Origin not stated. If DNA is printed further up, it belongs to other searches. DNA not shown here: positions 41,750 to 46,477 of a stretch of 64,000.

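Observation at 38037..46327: CagY-like giant VirB10 split into a membrane-anchored repeat protein and a separately secreted repeat + VirB10-domain protein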

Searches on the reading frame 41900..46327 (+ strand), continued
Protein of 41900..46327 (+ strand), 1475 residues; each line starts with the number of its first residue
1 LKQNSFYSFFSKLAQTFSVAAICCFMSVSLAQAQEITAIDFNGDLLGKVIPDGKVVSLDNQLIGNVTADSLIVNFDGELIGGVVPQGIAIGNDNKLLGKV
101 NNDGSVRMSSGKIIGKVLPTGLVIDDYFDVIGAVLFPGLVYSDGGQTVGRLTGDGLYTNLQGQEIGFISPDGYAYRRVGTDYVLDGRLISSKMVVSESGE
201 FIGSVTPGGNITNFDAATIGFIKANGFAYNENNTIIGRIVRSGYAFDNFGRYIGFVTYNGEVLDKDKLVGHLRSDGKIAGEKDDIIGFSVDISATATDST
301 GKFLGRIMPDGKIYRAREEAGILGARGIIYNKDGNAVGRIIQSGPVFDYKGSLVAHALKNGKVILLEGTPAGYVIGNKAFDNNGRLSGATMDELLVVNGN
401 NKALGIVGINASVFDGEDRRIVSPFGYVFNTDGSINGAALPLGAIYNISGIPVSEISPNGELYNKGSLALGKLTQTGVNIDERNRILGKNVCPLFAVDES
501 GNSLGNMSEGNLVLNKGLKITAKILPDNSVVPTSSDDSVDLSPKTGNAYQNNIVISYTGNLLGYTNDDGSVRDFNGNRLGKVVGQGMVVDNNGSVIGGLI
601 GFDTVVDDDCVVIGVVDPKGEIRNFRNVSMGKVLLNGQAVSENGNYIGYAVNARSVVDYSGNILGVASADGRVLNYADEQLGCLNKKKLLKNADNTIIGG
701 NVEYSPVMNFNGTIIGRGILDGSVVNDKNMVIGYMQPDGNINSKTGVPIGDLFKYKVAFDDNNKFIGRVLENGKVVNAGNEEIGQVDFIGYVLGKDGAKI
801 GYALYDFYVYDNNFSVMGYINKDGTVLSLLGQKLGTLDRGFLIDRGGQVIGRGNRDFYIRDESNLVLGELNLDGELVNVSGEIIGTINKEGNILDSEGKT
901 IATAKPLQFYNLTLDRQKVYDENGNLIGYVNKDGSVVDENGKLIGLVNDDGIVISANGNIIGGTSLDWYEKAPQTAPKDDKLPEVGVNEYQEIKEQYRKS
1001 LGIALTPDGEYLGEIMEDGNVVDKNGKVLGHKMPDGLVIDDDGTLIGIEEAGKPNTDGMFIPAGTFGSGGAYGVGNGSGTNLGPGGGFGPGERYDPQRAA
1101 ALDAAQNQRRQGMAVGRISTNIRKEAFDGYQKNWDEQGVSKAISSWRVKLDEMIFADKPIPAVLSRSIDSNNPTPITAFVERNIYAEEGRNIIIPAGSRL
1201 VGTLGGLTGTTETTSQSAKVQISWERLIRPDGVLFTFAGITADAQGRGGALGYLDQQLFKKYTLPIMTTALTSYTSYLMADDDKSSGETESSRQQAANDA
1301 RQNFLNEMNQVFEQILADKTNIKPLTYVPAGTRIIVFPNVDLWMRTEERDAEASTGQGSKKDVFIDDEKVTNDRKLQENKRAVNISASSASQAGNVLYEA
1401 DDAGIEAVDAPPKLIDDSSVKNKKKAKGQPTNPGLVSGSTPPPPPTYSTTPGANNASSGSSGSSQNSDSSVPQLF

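Call 7: find_homologous_proteins(query=window:41900-46327:+, max_evalue=0.00001)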
Query window:41900-46327:+ (1475 aa): 1066 proteins with E <= 0.00001 among 8000 candidates; the best 120 are listed.
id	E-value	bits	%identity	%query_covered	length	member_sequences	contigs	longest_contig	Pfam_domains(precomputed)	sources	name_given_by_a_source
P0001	0.0e+0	3128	94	100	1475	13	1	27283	PF21784.4,PF12396.15,PF21785.4,PF03743.20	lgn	-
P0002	0.0e+0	2439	73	99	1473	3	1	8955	PF21784.4,PF12396.15,PF21785.4,PF03743.20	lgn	-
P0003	0.0e+0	2437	74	100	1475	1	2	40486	PF21784.4,PF12396.15,PF21785.4,PF03743.20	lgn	-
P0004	0.0e+0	2093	56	71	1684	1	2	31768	PF21784.4,PF05593.20,PF12396.15,PF21785.4,PF03743.20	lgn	-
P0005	0.0e+0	2091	54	71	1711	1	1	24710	PF21784.4,PF12396.15,PF21785.4,PF03743.20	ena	-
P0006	0.0e+0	2051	62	100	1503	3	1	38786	PF21784.4,PF12396.15,PF21785.4,PF03743.20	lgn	-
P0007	0.0e+0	2046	55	70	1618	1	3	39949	PF21784.4,PF12396.15,PF21785.4,PF03743.20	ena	-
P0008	0.0e+0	2044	55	70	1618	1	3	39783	PF21784.4,PF12396.15,PF21785.4,PF03743.20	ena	-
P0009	0.0e+0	2042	55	70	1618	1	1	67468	PF21784.4,PF12396.15,PF21785.4,PF03743.20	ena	-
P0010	0.0e+0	2042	55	70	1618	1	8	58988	PF21784.4,PF12396.15,PF21785.4,PF03743.20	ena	-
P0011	0.0e+0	2041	56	69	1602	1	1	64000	PF21784.4,PF12396.15,PF21785.4,PF03743.20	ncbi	-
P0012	0.0e+0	2030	60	99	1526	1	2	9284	PF21784.4,PF12396.15,PF21785.4,PF03743.20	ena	-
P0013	0.0e+0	2021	58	99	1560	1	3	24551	PF21784.4,PF12396.15,PF21785.4,PF03743.20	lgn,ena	-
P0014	0.0e+0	2019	58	99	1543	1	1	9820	PF21784.4,PF12396.15,PF21785.4,PF03743.20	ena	-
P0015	0.0e+0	2019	62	97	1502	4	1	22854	PF21784.4,PF12396.15,PF21785.4,PF03743.20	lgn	-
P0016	0.0e+0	2019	58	99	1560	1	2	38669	PF21784.4,PF12396.15,PF21785.4,PF03743.20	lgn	-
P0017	0.0e+0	2018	58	99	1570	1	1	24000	PF21784.4,PF12396.15,PF21785.4,PF03743.20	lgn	-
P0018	0.0e+0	2018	58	99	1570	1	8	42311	PF21784.4,PF12396.15,PF21785.4,PF03743.20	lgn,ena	-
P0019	0.0e+0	2018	58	99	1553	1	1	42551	PF21784.4,PF12396.15,PF21785.4,PF03743.20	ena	-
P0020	0.0e+0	2018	58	99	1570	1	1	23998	PF21784.4,PF12396.15,PF21785.4,PF03743.20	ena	-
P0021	0.0e+0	2017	57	99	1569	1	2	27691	PF21784.4,PF12396.15,PF21785.4,PF03743.20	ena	-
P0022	0.0e+0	2017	58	99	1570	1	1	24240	PF21784.4,PF12396.15,PF21785.4,PF03743.20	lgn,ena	-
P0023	0.0e+0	2017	58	99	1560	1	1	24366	PF21784.4,PF12396.15,PF21785.4,PF03743.20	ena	-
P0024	0.0e+0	2017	58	99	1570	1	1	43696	PF21784.4,PF12396.15,PF21785.4,PF03743.20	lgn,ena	-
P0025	0.0e+0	2016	57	99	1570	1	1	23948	PF21784.4,PF12396.15,PF21785.4,PF03743.20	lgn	-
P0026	0.0e+0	2016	57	99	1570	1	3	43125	PF21784.4,PF12396.15,PF21785.4,PF03743.20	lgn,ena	-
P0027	0.0e+0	2016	58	99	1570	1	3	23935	PF21784.4,PF12396.15,PF21785.4,PF03743.20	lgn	-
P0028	0.0e+0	2016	57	99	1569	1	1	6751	PF21784.4,PF12396.15,PF21785.4,PF03743.20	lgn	-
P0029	0.0e+0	2016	58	99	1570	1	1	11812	PF21784.4,PF12396.15,PF21785.4,PF03743.20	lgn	-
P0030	0.0e+0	2015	58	99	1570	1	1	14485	PF21784.4,PF12396.15,PF21785.4,PF03743.20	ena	-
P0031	0.0e+0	2015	57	99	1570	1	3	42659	PF21784.4,PF12396.15,PF21785.4,PF03743.20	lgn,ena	-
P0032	0.0e+0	2015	57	99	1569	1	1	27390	PF21784.4,PF12396.15,PF21785.4,PF03743.20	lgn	-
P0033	0.0e+0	2015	57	99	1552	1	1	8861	PF21784.4,PF12396.15,PF21785.4,PF03743.20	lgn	-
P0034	0.0e+0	2015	57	99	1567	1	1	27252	PF21784.4,PF12396.15,PF21785.4,PF03743.20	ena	-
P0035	0.0e+0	2015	58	99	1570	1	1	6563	PF21784.4,PF12396.15,PF21785.4,PF03743.20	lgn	-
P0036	0.0e+0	2015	57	99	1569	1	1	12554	PF21784.4,PF12396.15,PF21785.4,PF03743.20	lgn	-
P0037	0.0e+0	2015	57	99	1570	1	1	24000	PF21784.4,PF12396.15,PF21785.4,PF03743.20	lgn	-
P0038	0.0e+0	2015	57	99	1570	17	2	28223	PF21784.4,PF12396.15,PF21785.4,PF03743.20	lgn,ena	-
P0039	0.0e+0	2015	58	99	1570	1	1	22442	PF21784.4,PF12396.15,PF21785.4,PF03743.20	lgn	-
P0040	0.0e+0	2015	58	99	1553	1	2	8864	PF21784.4,PF12396.15,PF21785.4,PF03743.20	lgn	-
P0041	0.0e+0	2015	57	99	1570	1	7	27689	PF21784.4,PF12396.15,PF21785.4,PF03743.20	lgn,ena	-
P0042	0.0e+0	2015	58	99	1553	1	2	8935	PF21784.4,PF12396.15,PF21785.4,PF03743.20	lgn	-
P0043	0.0e+0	2015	57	99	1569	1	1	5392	PF21784.4,PF12396.15,PF21785.4,PF03743.20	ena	-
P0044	0.0e+0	2015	57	99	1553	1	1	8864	PF21784.4,PF12396.15,PF21785.4,PF03743.20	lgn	-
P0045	0.0e+0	2015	57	99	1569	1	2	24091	PF21784.4,PF12396.15,PF21785.4,PF03743.20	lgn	-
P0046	0.0e+0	2015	57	99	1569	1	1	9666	PF21784.4,PF12396.15,PF21785.4,PF03743.20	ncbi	-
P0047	0.0e+0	2015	57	99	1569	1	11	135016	PF21784.4,PF12396.15,PF21785.4,PF03743.20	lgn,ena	-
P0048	0.0e+0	2015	58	99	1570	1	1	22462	PF21784.4,PF12396.15,PF21785.4,PF03743.20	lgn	-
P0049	0.0e+0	2015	58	99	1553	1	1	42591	PF21784.4,PF12396.15,PF21785.4,PF03743.20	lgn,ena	-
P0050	0.0e+0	2014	57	99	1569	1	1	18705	PF21784.4,PF12396.15,PF21785.4,PF03743.20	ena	-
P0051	0.0e+0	2014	57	99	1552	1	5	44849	PF21784.4,PF12396.15,PF21785.4,PF03743.20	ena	-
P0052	0.0e+0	2014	57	99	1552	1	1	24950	PF21784.4,PF12396.15,PF21785.4,PF03743.20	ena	-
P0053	0.0e+0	2014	58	99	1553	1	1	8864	PF21784.4,PF12396.15,PF21785.4,PF03743.20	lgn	-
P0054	0.0e+0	2014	58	99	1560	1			PF21784.4,PF12396.15,PF21785.4,PF03743.20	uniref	uniref:5-fold beta-flower protein n=1 Tax=Candidatus Scatocola faecigallinarum TaxID=2840916 RepID=U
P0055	0.0e+0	2014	57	99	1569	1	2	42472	PF21784.4,PF12396.15,PF21785.4,PF03743.20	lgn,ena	-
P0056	0.0e+0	2014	57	99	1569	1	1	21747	PF21784.4,PF12396.15,PF21785.4,PF03743.20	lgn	-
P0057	0.0e+0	2014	57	99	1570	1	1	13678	PF21784.4,PF12396.15,PF21785.4,PF03743.20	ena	-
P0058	0.0e+0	2014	58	99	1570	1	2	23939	PF21784.4,PF12396.15,PF21785.4,PF03743.20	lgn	-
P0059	0.0e+0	2014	58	99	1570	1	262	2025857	PF21784.4,PF12396.15,PF21785.4,PF03743.20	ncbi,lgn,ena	ncbi:MAG: 5-fold beta-flower protein [Alphaproteobacteria bacterium]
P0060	0.0e+0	2014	58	99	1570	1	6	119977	PF21784.4,PF12396.15,PF21785.4,PF03743.20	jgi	jgi:conjugation trbI family protein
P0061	0.0e+0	2014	58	99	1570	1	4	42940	PF21784.4,PF12396.15,PF21785.4,PF03743.20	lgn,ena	-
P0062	0.0e+0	2014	58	99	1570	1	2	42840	PF21784.4,PF12396.15,PF21785.4,PF03743.20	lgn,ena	-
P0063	0.0e+0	2014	58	99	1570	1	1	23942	PF21784.4,PF12396.15,PF21785.4,PF03743.20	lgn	-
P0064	0.0e+0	2014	57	99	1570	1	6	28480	PF21784.4,PF12396.15,PF21785.4,PF03743.20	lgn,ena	-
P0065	0.0e+0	2014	57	99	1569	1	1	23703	PF21784.4,PF12396.15,PF21785.4,PF03743.20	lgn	-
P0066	0.0e+0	2014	58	99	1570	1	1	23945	PF21784.4,PF12396.15,PF21785.4,PF03743.20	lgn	-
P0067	0.0e+0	2014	57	99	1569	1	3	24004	PF21784.4,PF12396.15,PF21785.4,PF03743.20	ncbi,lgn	-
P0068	0.0e+0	2014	57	99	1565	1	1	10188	PF21784.4,PF12396.15,PF21785.4,PF03743.20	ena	-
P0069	0.0e+0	2014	58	99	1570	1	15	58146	PF21784.4,PF12396.15,PF21785.4,PF03743.20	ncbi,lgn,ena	-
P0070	0.0e+0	2014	58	99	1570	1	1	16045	PF21784.4,PF12396.15,PF21785.4,PF03743.20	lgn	-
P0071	0.0e+0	2014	57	99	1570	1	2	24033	PF21784.4,PF12396.15,PF21785.4,PF03743.20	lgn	-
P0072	0.0e+0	2014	58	99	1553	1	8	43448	PF21784.4,PF12396.15,PF21785.4,PF03743.20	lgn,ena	-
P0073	0.0e+0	2014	57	99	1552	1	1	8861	PF21784.4,PF12396.15,PF21785.4,PF03743.20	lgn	-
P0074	0.0e+0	2014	57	99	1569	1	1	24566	PF21784.4,PF12396.15,PF21785.4,PF03743.20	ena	-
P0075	0.0e+0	2014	57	99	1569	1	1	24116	PF21784.4,PF12396.15,PF21785.4,PF03743.20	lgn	-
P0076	0.0e+0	2014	57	99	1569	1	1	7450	PF21784.4,PF12396.15,PF21785.4,PF03743.20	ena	-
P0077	0.0e+0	2014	58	99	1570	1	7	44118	PF21784.4,PF12396.15,PF21785.4,PF03743.20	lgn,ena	-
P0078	0.0e+0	2014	57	99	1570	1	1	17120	PF21784.4,PF12396.15,PF21785.4,PF03743.20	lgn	-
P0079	0.0e+0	2014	57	99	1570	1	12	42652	PF21784.4,PF12396.15,PF21785.4,PF03743.20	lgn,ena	-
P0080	0.0e+0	2014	57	99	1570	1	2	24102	PF21784.4,PF12396.15,PF21785.4,PF03743.20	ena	-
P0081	0.0e+0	2014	58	99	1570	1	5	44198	PF21784.4,PF12396.15,PF21785.4,PF03743.20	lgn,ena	-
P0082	0.0e+0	2014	57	99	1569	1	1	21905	PF21784.4,PF12396.15,PF21785.4,PF03743.20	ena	-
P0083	0.0e+0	2014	58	99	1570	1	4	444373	PF21784.4,PF12396.15,PF21785.4,PF03743.20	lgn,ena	-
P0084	0.0e+0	2014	58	99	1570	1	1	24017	PF21784.4,PF12396.15,PF21785.4,PF03743.20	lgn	-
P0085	0.0e+0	2014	58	99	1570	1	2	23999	PF21784.4,PF12396.15,PF21785.4,PF03743.20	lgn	-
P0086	0.0e+0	2014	57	99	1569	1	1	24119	PF21784.4,PF12396.15,PF21785.4,PF03743.20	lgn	-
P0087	0.0e+0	2014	58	99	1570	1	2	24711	PF21784.4,PF12396.15,PF21785.4,PF03743.20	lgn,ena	-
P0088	0.0e+0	2014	57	99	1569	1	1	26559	PF21784.4,PF12396.15,PF21785.4,PF03743.20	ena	-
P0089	0.0e+0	2014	57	99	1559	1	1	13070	PF21784.4,PF12396.15,PF21785.4,PF03743.20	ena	-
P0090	0.0e+0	2014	57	99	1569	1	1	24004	PF21784.4,PF12396.15,PF21785.4,PF03743.20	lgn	-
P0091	0.0e+0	2014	58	99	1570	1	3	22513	PF21784.4,PF12396.15,PF21785.4,PF03743.20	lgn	-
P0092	0.0e+0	2014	57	99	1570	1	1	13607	PF21784.4,PF12396.15,PF21785.4,PF03743.20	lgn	-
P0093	0.0e+0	2014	58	99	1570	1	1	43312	PF21784.4,PF12396.15,PF21785.4,PF03743.20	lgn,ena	-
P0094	0.0e+0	2014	57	99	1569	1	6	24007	PF21784.4,PF12396.15,PF21785.4,PF03743.20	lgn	-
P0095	0.0e+0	2014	57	99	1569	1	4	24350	PF21784.4,PF12396.15,PF21785.4,PF03743.20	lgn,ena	-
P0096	0.0e+0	2014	57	99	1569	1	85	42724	PF21784.4,PF12396.15,PF21785.4,PF03743.20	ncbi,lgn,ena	-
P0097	0.0e+0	2014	58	99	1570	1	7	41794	PF21784.4,PF12396.15,PF21785.4,PF03743.20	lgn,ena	-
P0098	0.0e+0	2014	58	99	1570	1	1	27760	PF21784.4,PF12396.15,PF21785.4,PF03743.20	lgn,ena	-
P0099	0.0e+0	2014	57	99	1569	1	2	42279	PF21784.4,PF12396.15,PF21785.4,PF03743.20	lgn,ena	-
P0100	0.0e+0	2014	57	99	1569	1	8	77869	PF21784.4,PF12396.15,PF21785.4,PF03743.20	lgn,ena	-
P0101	0.0e+0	2013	58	99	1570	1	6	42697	PF21784.4,PF12396.15,PF21785.4,PF03743.20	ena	-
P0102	0.0e+0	2013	57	99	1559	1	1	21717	PF21784.4,PF12396.15,PF21785.4,PF03743.20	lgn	-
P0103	0.0e+0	2013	58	99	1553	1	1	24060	PF21784.4,PF12396.15,PF21785.4,PF03743.20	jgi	-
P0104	0.0e+0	2013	58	99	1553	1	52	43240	PF21784.4,PF12396.15,PF21785.4,PF03743.20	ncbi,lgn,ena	-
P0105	0.0e+0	2013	57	99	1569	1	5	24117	PF21784.4,PF12396.15,PF21785.4,PF03743.20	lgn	-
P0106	0.0e+0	2013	57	99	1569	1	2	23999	PF21784.4,PF12396.15,PF21785.4,PF03743.20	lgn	-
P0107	0.0e+0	2013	58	99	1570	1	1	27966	PF21784.4,PF12396.15,PF21785.4,PF03743.20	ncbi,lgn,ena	-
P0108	0.0e+0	2013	58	99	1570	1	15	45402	PF21784.4,PF12396.15,PF21785.4,PF03743.20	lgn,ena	-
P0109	0.0e+0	2013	58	99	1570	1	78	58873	PF21784.4,PF12396.15,PF21785.4,PF03743.20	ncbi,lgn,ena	-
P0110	0.0e+0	2013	58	99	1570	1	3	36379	PF21784.4,PF12396.15,PF21785.4,PF03743.20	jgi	jgi:conjugation trbI family protein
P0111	0.0e+0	2013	57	99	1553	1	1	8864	PF21784.4,PF12396.15,PF21785.4,PF03743.20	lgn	-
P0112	0.0e+0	2013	57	99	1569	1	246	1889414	PF21784.4,PF12396.15,PF21785.4,PF03743.20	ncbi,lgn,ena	-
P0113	0.0e+0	2013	57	99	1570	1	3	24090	PF21784.4,PF12396.15,PF21785.4,PF03743.20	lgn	-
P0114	0.0e+0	2013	57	99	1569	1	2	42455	PF21784.4,PF12396.15,PF21785.4,PF03743.20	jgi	jgi:hypothetical protein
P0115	0.0e+0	2013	57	99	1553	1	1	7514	PF21784.4,PF12396.15,PF21785.4,PF03743.20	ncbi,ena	-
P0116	0.0e+0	2013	58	99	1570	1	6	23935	PF21784.4,PF12396.15,PF21785.4,PF03743.20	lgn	-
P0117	0.0e+0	2013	57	99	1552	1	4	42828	PF21784.4,PF12396.15,PF21785.4,PF03743.20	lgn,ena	-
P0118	0.0e+0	2013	57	99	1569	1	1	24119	PF21784.4,PF12396.15,PF21785.4,PF03743.20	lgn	-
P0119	0.0e+0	2013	58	99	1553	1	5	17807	PF21784.4,PF12396.15,PF21785.4,PF03743.20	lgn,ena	-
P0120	0.0e+0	2013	57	99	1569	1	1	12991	PF21784.4,PF12396.15,PF21785.4,PF03743.20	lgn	-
